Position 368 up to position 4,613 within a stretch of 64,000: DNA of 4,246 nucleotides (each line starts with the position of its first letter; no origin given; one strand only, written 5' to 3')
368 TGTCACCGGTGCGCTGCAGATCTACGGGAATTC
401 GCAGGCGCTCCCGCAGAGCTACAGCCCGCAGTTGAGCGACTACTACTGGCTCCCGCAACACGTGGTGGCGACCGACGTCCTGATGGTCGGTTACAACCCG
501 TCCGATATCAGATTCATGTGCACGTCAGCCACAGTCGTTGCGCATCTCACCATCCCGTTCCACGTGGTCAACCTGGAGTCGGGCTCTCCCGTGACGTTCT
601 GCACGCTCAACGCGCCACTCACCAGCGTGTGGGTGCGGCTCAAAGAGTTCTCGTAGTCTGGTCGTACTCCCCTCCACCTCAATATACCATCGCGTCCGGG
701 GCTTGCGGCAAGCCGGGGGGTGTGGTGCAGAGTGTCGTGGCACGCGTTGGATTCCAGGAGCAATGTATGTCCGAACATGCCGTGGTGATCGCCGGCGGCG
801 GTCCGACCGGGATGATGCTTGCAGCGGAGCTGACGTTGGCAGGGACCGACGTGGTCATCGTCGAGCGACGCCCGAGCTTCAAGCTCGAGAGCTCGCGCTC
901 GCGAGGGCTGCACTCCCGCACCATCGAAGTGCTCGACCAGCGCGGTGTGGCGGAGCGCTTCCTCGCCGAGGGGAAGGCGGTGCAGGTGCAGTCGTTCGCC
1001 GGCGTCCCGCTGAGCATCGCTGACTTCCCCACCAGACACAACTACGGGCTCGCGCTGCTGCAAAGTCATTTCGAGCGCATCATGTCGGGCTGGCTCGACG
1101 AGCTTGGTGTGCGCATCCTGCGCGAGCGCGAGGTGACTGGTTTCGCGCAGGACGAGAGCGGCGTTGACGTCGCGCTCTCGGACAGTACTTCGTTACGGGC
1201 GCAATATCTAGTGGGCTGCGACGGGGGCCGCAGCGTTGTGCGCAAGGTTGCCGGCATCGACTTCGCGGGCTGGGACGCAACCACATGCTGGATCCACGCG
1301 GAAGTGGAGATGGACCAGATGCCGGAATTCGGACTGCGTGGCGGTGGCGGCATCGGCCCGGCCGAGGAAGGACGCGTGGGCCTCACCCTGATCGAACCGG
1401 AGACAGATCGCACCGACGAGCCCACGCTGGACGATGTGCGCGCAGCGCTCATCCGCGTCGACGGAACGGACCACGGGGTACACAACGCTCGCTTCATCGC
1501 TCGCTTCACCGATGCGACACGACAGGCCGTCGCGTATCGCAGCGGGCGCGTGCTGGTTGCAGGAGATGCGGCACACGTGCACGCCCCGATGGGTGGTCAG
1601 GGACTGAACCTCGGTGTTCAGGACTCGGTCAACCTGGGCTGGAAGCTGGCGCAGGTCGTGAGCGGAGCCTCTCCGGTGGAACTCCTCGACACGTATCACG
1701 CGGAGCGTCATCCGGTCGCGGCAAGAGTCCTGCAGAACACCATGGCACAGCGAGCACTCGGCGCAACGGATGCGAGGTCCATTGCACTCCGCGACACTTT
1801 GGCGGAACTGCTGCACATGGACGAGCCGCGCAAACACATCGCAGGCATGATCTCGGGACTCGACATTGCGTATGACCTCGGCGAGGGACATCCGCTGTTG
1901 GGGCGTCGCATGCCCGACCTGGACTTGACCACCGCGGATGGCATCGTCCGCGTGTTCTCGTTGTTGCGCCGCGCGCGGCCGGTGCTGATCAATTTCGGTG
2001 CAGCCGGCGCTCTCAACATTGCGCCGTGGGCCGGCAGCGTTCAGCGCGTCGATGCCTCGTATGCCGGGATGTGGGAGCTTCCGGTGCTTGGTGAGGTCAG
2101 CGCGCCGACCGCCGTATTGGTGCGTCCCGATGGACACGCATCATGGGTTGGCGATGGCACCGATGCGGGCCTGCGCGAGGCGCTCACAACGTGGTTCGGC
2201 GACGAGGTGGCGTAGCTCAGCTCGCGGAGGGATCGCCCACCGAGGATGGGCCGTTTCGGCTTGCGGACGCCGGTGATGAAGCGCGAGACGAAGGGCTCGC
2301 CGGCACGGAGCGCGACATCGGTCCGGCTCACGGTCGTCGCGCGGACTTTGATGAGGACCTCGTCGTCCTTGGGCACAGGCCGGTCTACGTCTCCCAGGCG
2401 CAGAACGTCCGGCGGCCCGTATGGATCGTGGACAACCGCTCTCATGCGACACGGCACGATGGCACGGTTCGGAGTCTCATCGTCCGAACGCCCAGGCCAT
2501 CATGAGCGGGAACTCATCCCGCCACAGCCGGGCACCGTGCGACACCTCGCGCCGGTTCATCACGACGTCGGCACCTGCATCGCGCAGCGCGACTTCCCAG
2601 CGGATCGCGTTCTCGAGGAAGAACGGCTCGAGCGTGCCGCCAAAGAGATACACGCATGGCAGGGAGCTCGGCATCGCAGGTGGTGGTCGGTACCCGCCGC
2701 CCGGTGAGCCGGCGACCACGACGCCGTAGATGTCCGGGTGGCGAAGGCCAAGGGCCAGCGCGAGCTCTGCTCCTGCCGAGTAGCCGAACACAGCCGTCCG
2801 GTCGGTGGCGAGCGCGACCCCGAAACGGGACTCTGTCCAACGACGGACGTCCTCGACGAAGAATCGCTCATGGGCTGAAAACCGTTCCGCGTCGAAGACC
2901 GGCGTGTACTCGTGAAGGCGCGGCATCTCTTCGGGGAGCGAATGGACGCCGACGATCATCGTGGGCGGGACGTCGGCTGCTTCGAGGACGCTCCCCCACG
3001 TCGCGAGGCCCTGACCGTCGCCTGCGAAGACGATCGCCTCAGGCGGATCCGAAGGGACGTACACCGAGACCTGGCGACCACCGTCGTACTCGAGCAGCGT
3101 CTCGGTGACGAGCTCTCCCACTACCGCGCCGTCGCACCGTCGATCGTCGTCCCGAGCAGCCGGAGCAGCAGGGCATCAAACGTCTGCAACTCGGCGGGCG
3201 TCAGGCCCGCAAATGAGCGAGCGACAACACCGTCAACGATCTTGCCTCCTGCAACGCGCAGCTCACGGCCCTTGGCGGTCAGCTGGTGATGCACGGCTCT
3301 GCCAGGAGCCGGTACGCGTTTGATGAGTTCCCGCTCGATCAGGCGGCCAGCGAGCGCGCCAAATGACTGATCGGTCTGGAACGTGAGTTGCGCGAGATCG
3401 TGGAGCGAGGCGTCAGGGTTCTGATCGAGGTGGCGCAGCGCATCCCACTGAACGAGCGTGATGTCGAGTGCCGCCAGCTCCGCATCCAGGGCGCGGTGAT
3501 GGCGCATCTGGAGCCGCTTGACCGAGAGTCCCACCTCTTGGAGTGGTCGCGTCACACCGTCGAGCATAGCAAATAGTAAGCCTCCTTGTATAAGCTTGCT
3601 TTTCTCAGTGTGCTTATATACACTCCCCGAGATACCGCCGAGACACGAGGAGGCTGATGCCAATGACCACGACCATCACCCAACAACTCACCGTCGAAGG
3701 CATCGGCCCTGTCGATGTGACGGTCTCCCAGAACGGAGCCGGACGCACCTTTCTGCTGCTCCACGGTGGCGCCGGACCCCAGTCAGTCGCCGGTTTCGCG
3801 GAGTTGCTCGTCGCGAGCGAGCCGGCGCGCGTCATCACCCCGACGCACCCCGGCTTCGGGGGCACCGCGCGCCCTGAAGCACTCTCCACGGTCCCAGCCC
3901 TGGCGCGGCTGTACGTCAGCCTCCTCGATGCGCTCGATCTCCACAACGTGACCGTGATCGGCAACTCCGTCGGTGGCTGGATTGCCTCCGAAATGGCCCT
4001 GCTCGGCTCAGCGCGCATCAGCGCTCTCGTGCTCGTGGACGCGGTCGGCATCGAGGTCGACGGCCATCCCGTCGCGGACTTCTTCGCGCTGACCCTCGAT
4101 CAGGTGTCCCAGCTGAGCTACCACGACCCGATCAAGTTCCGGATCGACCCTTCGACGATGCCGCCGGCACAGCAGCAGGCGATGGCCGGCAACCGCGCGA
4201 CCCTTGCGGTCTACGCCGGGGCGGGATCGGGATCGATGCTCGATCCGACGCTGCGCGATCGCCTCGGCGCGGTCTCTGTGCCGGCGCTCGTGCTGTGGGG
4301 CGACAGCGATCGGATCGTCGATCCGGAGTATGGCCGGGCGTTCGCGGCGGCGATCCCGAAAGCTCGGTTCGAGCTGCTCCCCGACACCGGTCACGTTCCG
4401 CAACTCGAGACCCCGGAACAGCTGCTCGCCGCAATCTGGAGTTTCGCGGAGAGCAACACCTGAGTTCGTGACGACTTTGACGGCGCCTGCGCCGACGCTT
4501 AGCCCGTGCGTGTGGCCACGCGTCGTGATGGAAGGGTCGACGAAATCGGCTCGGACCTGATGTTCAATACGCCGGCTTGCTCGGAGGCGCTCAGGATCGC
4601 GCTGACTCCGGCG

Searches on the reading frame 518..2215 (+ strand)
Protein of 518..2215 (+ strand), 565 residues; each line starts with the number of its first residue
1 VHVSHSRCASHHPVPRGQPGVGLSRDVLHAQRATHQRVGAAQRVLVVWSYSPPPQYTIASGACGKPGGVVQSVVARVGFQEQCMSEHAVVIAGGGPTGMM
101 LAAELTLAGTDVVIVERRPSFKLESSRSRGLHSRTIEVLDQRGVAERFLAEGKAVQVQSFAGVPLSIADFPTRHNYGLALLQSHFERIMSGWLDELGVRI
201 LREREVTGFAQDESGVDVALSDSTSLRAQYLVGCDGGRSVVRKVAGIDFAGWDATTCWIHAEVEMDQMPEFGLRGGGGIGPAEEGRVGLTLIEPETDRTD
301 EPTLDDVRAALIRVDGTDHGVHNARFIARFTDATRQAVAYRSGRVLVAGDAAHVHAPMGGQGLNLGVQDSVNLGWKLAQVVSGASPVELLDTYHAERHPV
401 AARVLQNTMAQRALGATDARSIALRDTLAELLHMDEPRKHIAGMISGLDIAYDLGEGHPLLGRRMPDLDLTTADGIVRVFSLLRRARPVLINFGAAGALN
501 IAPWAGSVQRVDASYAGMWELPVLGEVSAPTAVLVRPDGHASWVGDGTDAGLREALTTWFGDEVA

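Call 14: search_protein_families(library=pfam, proteins=[window:518-2215:+], max_evalue=0.0001)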
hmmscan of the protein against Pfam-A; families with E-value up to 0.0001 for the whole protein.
window:518-2215:+ (565 aa): 6 families
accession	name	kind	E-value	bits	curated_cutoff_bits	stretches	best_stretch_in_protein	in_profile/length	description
PF01494.25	FAD_binding_3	-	1.2e-80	271.8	22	1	88-408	3-349/349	FAD binding domain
PF21274.3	Rng_hyd_C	-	3.6e-24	85.6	27.5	1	458-561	1-105/107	Aromatic-ring hydroxylase, C-terminal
PF07992.20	Pyr_redox_2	-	2.4e-10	40.7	26.1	1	80-155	137-209/291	Pyridine nucleotide-disulphide oxidoreductase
PF03486.20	HI0933_like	-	4.3e-07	30.1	50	0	88-120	2-34/244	HI0933-like protein Rossmann domain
PF00070.33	Pyr_redox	-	7.7e-07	30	22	0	89-124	2-43/82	Pyridine nucleotide-disulphide oxidoreductase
PF01266.30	DAO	-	1.5e-06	28.4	27.9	0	89-134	2-48/353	FAD dependent oxidoreductase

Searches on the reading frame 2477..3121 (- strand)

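Call 14: search_protein_families(library=pfam, proteins=[window:2477-3121:-], max_evalue=0.0001)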
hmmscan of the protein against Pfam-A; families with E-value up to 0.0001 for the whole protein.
window:2477-3121:- (214 aa): 1 family
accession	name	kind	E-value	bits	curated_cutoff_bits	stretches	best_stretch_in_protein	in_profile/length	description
PF00756.26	Esterase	-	9e-07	29.4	22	1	40-140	44-148/251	Putative esterase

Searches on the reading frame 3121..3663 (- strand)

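Call 14: search_protein_families(library=pfam, proteins=[window:3121-3663:-], max_evalue=0.0001)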
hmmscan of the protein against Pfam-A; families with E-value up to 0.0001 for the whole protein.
window:3121-3663:- (180 aa): 2 families
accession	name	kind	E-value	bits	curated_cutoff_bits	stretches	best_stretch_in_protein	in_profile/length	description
PF12802.13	MarR_2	-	6.5e-11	42.7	27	1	67-121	2-57/61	MarR family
PF13463.12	HTH_27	-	6.9e-05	23.5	22.2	0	71-132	4-68/68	Winged helix DNA-binding domain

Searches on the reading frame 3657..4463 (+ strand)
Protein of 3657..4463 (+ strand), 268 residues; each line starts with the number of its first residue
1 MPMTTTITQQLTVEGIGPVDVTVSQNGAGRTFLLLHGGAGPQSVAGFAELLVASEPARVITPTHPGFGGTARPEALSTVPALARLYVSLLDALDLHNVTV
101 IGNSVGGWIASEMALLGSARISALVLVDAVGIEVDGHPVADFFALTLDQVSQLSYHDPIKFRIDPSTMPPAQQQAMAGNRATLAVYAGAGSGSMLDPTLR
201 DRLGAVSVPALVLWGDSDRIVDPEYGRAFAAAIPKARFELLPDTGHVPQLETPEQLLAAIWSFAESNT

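Call 14: search_protein_families(library=pfam, proteins=[window:3657-4463:+], max_evalue=0.0001)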
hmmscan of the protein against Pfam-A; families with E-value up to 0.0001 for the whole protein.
window:3657-4463:+ (268 aa): 3 families
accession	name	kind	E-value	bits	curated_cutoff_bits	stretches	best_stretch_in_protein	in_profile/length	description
PF00561.26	Abhydrolase_1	-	3.3e-26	92.9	25.8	2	31-143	2-121/245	alpha/beta hydrolase fold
PF12697.13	Abhydrolase_6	-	4.6e-22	80.2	26.3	1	33-258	2-216/217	Alpha/beta hydrolase family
PF12146.15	Hydrolase_4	-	1.5e-09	38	27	1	97-246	77-232/239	Serine aminopeptidase, S33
